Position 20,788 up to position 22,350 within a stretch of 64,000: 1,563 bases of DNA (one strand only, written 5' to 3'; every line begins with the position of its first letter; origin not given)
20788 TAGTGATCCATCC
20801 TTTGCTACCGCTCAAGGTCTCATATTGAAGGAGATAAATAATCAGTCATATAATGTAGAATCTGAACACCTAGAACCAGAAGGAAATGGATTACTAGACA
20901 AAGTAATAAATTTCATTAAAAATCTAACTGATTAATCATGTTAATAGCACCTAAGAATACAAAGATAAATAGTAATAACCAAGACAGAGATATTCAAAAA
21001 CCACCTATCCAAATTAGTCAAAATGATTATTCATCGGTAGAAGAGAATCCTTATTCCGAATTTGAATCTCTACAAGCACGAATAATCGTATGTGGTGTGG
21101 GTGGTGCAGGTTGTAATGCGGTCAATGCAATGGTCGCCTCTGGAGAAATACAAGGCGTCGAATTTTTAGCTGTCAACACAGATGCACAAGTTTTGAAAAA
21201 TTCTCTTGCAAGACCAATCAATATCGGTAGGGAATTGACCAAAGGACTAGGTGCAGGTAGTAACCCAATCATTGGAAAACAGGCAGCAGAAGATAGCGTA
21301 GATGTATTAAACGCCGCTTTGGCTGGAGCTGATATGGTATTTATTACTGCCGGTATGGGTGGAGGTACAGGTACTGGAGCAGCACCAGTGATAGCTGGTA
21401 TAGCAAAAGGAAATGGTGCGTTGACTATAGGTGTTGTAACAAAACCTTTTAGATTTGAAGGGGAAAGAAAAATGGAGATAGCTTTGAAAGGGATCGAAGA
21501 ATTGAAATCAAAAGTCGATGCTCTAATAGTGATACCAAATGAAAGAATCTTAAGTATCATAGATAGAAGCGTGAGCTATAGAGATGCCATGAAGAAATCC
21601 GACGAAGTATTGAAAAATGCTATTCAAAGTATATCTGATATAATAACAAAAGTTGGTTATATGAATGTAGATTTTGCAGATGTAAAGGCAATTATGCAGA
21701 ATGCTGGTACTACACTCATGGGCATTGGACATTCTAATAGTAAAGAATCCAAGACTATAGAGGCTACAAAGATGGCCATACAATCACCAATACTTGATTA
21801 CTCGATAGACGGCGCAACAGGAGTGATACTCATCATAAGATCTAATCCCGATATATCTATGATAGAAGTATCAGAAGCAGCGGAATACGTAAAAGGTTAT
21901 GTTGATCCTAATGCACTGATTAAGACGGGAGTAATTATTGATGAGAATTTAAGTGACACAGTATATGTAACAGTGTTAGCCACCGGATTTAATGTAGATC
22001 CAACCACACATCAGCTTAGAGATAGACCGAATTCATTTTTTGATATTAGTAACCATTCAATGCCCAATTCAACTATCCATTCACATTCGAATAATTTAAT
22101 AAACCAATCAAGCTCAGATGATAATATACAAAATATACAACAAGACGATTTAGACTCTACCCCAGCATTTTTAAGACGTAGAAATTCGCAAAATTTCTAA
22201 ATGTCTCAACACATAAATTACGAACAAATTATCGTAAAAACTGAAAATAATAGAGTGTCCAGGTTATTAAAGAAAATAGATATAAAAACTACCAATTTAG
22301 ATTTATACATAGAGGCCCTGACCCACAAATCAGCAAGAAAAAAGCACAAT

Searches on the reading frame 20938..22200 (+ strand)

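Call 93: search_protein_families(library=pfam, proteins=[window:20938-22200:+], max_evalue=0.001)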
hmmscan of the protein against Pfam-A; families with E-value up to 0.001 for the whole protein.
window:20938-22200:+ (420 aa): 2 families
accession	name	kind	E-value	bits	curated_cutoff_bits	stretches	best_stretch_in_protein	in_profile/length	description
PF00091.31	Tubulin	-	2.8e-46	158.6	33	1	48-209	1-190/190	Tubulin/FtsZ family, GTPase domain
PF12327.13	FtsZ_C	-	7e-22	78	27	1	257-351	1-94/95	FtsZ family, C-terminal domain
